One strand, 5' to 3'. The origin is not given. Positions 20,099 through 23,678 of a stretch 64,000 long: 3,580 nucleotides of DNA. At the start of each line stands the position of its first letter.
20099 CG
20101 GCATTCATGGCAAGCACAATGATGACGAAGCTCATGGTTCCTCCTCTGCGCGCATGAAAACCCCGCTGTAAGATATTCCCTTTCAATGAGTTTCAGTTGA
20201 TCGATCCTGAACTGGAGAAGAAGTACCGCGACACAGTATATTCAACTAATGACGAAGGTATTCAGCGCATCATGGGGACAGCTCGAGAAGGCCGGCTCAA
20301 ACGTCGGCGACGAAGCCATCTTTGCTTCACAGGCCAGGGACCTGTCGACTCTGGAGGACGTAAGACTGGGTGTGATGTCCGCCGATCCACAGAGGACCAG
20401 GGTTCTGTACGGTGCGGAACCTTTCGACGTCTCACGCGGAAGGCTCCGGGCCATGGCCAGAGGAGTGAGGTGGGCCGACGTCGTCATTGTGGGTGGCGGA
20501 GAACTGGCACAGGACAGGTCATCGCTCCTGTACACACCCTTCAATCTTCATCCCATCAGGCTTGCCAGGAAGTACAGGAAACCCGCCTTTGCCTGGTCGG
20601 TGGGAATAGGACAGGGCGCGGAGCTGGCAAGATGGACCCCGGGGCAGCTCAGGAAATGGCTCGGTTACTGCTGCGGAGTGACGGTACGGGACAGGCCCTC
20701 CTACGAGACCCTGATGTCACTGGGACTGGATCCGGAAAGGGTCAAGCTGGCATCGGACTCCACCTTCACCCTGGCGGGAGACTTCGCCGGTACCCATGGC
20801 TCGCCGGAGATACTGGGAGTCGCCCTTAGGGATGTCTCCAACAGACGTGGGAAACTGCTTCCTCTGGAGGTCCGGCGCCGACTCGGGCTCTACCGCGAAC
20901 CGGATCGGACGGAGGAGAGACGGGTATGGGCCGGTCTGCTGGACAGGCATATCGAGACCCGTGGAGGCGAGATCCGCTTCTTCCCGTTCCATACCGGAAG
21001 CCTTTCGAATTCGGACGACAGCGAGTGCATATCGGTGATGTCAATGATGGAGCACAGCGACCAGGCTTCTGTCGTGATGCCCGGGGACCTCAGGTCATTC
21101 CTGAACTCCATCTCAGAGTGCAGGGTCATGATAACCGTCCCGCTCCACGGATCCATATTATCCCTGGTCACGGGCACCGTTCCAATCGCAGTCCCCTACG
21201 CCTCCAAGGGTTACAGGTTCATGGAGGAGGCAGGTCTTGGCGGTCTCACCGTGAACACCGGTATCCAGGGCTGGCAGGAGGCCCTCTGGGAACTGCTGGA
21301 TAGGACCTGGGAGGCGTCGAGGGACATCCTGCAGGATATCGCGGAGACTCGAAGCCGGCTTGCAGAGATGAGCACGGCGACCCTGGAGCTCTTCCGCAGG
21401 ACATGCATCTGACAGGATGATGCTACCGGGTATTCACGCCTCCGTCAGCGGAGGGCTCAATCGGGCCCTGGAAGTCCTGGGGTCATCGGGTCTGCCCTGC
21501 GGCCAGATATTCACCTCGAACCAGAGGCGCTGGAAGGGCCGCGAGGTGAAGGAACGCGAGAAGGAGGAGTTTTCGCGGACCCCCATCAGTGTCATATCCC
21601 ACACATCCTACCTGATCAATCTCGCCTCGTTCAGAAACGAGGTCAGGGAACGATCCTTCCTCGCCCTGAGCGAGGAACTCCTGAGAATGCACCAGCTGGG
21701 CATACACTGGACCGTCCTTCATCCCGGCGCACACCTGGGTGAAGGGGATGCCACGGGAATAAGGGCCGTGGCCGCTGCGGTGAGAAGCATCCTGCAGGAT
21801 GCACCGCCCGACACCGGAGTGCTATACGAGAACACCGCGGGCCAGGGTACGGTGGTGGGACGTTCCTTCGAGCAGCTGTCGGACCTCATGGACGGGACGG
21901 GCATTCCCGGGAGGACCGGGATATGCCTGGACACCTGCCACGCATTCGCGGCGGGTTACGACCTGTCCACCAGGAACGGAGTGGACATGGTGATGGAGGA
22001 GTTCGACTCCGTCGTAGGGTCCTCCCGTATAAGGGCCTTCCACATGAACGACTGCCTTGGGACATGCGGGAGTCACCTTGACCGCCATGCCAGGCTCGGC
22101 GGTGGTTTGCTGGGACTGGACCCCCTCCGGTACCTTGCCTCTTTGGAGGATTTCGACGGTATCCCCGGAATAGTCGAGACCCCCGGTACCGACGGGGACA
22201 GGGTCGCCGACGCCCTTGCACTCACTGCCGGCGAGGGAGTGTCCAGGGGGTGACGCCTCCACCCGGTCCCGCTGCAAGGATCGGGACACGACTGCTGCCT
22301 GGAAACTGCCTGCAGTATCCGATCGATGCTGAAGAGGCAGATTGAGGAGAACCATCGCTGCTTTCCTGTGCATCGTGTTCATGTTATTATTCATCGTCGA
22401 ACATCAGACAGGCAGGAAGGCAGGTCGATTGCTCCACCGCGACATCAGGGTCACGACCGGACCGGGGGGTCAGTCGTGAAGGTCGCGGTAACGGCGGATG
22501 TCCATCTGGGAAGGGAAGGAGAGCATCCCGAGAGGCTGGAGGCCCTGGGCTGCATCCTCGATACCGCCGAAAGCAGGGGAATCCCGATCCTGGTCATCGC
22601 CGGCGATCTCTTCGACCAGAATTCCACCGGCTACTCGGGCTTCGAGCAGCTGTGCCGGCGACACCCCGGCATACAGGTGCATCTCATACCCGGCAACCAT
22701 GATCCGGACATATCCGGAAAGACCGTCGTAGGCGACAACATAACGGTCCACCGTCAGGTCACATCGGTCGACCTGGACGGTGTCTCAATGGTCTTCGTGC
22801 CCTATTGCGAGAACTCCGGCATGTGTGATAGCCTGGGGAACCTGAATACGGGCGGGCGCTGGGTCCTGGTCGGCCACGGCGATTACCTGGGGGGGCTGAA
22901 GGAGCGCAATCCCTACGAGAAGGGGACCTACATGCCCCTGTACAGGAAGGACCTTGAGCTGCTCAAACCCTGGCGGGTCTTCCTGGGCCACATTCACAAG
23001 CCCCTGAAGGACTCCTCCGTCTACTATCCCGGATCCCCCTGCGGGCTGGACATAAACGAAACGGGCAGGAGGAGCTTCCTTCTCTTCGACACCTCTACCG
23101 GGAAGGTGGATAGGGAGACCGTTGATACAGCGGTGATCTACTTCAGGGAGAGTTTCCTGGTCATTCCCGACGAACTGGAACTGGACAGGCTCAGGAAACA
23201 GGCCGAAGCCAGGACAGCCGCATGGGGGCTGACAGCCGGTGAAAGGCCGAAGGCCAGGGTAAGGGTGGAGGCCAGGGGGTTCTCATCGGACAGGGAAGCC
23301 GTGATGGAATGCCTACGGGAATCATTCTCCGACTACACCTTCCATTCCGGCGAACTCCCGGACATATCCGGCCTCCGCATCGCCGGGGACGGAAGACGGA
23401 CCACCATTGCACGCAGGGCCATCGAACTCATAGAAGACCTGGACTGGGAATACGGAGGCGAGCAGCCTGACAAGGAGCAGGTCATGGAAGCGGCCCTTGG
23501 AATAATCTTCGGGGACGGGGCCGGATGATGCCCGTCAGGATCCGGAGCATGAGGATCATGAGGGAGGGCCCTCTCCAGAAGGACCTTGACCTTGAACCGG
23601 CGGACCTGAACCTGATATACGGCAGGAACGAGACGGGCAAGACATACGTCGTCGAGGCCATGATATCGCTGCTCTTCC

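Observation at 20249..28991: DNA-repair-flavoured gene string: pyruvyl transferase - nfo - sbcD-like - membrane-anchored sbcC-like - 941-aa WG-repeat protein - small secreted protein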

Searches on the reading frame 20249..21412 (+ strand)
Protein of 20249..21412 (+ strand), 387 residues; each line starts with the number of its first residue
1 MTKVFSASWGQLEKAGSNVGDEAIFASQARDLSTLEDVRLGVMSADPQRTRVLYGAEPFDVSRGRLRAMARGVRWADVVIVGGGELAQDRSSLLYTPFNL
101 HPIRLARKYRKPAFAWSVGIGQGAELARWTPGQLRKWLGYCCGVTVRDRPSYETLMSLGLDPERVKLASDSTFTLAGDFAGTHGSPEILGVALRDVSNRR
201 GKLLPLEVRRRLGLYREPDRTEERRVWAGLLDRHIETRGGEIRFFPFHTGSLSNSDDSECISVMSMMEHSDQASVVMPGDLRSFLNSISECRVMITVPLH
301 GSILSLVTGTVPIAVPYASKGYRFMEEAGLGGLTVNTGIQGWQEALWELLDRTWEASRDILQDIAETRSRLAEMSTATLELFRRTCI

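Call 3: search_protein_families(library=pfam, proteins=[window:20249-21412:+], max_evalue=0.01)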
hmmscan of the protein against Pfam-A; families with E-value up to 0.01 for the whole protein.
window:20249-21412:+ (387 aa): 1 family
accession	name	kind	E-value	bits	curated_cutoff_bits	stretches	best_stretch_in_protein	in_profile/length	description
PF04230.19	PS_pyruv_trans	-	3.5e-25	89.9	25.3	1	18-318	1-279/280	Polysaccharide pyruvyl transferase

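Call 8: search_protein_families(library=padloc, proteins=[window:20249-21412:+], max_evalue=0.01)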
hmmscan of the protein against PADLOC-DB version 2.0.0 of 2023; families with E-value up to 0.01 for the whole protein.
window:20249-21412:+ (387 aa): 0 families

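Call 9: search_protein_families(library=ncbifam, proteins=[window:20249-21412:+], max_evalue=0.01)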
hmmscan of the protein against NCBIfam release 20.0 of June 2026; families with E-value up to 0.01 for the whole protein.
window:20249-21412:+ (387 aa): 2 families
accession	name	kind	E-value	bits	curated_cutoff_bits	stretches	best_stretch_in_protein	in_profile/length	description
TIGR03609.1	S_layer_CsaB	equivalog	3.7e-35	121.7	213.1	1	17-332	11-293/301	polysaccharide pyruvyl transferase CsaB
NF007452.0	PRK10017.1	equivalog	0.0067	15.3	399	1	261-336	297-373/426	colanic acid biosynthesis pyruvyl transferase WcaK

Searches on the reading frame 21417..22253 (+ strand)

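Call 3: search_protein_families(library=pfam, proteins=[window:21417-22253:+], max_evalue=0.01)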
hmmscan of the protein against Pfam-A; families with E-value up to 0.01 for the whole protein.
window:21417-22253:+ (278 aa): 1 family
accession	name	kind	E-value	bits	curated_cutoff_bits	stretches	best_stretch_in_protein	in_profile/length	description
PF01261.30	AP_endonuc_2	-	2e-39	136.2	31.1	1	25-264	8-240/249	Xylose isomerase-like TIM barrel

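Call 8: search_protein_families(library=padloc, proteins=[window:21417-22253:+], max_evalue=0.01)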
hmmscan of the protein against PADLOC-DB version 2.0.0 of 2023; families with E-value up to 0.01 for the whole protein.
window:21417-22253:+ (278 aa): 0 families

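Call 9: search_protein_families(library=ncbifam, proteins=[window:21417-22253:+], max_evalue=0.01)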
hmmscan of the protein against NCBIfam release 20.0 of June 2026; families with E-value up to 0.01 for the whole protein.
window:21417-22253:+ (278 aa): 5 families
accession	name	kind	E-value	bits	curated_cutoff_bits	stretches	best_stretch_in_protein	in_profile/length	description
NF002197.0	PRK01060.1-2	equivalog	7.8e-71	238.5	376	1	3-258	11-273/289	deoxyribonuclease IV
TIGR00587.1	nfo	subfamily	1.8e-68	230.9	129.65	1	5-258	4-264/279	deoxyribonuclease IV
NF002199.0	PRK01060.1-4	equivalog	2.9e-60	203.8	315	1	5-258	5-265/282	deoxyribonuclease IV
NF002196.0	PRK01060.1-1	equivalog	6.1e-48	163.6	333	1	43-262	48-267/297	deoxyribonuclease IV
NF002198.0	PRK01060.1-3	equivalog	1e-31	110.5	244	1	24-259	21-239/253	deoxyribonuclease IV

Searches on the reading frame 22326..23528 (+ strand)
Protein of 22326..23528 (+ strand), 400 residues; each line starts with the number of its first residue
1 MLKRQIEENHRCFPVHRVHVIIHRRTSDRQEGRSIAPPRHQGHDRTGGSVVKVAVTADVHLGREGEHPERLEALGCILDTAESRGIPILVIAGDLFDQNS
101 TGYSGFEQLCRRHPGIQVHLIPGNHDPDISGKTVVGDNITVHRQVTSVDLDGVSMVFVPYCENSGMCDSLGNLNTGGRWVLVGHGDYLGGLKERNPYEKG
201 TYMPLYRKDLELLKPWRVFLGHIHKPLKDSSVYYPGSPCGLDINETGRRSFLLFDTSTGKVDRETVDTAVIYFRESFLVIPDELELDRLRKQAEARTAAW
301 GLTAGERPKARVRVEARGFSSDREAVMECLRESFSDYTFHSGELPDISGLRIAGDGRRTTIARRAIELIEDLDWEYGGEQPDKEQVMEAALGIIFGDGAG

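Call 3: search_protein_families(library=pfam, proteins=[window:22326-23528:+], max_evalue=0.01)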
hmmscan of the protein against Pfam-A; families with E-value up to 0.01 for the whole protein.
window:22326-23528:+ (400 aa): 2 families
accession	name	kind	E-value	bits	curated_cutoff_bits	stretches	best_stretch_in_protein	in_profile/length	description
PF00149.33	Metallophos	-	1.1e-11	46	21.5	1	52-238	2-169/191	Calcineurin-like phosphoesterase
PF12850.12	Metallophos_2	-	1.1e-07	32.5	27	1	52-258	2-153/154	Calcineurin-like phosphoesterase superfamily domain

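Call 8: search_protein_families(library=padloc, proteins=[window:22326-23528:+], max_evalue=0.01)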
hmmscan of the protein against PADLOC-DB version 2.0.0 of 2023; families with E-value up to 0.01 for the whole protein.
window:22326-23528:+ (400 aa): 0 families

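Call 9: search_protein_families(library=ncbifam, proteins=[window:22326-23528:+], max_evalue=0.01)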
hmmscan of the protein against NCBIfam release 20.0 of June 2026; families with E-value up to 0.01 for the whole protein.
window:22326-23528:+ (400 aa): 4 families
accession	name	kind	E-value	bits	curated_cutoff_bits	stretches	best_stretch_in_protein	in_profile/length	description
TIGR00619.1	sbcd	subfamily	6.5e-10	39.2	77.65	1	54-128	4-88/252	exonuclease subunit SbcD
TIGR03729.1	acc_ester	subfamily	3.1e-06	26.8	148.25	1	52-126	1-72/239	putative phosphoesterase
TIGR04123.1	P_estr_lig_assc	hypoth_equivalog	2.8e-05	23.6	150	1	81-136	60-117/207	ligase-associated DNA damage response endonuclease PdeM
NF008206.2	PRK10966.1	equivalog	6.7e-05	22.2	450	0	218-280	224-288/380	exonuclease subunit SbcD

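Call 41: search_solved_structures(query=A4, max_evalue=0.01)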
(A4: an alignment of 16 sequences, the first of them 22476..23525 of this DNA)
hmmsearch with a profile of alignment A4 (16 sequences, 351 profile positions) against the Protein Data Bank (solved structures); distinct sequences matched with E-value up to 0.01: 18.
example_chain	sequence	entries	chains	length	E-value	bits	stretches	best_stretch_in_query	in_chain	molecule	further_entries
4lty_C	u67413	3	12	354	1.1e-15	60.9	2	1-78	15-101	Exonuclease subunit SbcD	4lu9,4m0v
6s6v_A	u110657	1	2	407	1.2e-15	60.8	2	1-78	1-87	Nuclease SbcCD subunit D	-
7yzo_A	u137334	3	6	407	4.9e-14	55.5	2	1-78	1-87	Nuclease SbcCD subunit D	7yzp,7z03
6s85_A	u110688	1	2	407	6.6e-14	55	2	1-77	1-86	Nuclease SbcCD subunit D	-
7dog_A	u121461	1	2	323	3.7e-12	49.3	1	2-201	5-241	Nuclease SbcCD subunit D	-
3qg5_C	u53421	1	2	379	1.5e-10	44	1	1-199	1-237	Mre11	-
1ii7_A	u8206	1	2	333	2.3e-10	43.4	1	1-78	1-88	Mre11 nuclease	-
3dsc_A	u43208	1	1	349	2.7e-10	43.2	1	1-78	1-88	DNA double-strand break repair protein mre11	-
4o24_A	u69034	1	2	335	5.3e-10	42.2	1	2-199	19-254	Exonuclease, putative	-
2q8u_A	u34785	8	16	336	5.4e-10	42.2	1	2-199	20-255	Exonuclease, putative | Nuclease SbcCD subunit D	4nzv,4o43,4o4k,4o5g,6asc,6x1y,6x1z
4hd0_A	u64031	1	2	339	2.9e-09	39.8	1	1-78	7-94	DNA double-strand break repair protein Mre11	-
3thn_A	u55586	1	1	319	3.2e-09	39.6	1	1-199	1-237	Exonuclease, putative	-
3tho_B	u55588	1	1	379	5.7e-09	38.8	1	1-199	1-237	Exonuclease, putative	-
3dsd_A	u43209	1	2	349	1.6e-08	37.3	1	1-78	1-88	DNA double-strand break repair protein mre11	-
1s8e_A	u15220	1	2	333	1.8e-07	33.9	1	1-74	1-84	exonuclease putative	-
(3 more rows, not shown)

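Call 87: list_cluster_members(proteins=[P0069, P0071, P0073, P0067, P0086, P0096, P0080, P0066, window:22476-23525:+, window:22326-23525:+])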
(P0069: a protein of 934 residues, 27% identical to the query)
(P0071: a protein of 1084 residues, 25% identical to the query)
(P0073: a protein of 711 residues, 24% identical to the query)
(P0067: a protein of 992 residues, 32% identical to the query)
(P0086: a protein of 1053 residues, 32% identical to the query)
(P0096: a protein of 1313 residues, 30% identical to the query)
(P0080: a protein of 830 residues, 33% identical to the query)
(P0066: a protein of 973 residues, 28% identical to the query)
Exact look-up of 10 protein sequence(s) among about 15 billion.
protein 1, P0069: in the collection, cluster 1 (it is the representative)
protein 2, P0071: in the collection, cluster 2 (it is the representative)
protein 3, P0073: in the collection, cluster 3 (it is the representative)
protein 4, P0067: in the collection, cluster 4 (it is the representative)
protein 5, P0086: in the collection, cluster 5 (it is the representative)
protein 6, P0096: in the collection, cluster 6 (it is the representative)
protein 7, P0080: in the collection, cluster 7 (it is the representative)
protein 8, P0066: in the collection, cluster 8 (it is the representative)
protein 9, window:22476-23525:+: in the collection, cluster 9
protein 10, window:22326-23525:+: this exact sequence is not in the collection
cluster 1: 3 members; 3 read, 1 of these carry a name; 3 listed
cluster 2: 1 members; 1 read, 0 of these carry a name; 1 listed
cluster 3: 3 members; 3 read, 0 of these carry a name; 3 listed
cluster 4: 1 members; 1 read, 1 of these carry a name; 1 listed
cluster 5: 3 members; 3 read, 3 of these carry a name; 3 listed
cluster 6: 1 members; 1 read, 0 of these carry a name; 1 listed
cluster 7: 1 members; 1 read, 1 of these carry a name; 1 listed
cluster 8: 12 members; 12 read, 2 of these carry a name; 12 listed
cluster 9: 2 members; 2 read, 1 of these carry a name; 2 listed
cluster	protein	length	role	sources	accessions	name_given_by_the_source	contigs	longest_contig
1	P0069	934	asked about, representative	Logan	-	-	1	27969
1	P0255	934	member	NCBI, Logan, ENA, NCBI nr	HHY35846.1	MAG TPA: AAA family ATPase [Firmicutes bacterium] | AAA family ATPase [Candidatus Fermentithermobacillaceae bacterium]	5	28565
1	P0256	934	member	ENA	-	-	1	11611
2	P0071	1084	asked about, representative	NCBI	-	-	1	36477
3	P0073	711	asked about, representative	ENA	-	-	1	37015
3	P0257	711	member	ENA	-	-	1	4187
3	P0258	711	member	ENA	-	-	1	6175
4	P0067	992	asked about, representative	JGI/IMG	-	uncharacterized protein YhaN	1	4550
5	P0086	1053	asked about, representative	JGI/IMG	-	uncharacterized protein YhaN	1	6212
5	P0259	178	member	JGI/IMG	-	uncharacterized protein YhaN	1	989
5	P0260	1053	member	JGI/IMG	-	uncharacterized protein YhaN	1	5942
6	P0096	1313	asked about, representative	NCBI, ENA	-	-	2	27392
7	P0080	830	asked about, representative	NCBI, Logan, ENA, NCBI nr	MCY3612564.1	MAG: AAA family ATPase [Gemmatimonadetes bacterium] | AAA family ATPase [Gemmatimonadota bacterium]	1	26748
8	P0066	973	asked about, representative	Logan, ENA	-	-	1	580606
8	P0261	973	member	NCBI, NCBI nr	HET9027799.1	MAG TPA: AAA family ATPase [Trueperaceae bacterium] | AAA family ATPase [Trueperaceae bacterium]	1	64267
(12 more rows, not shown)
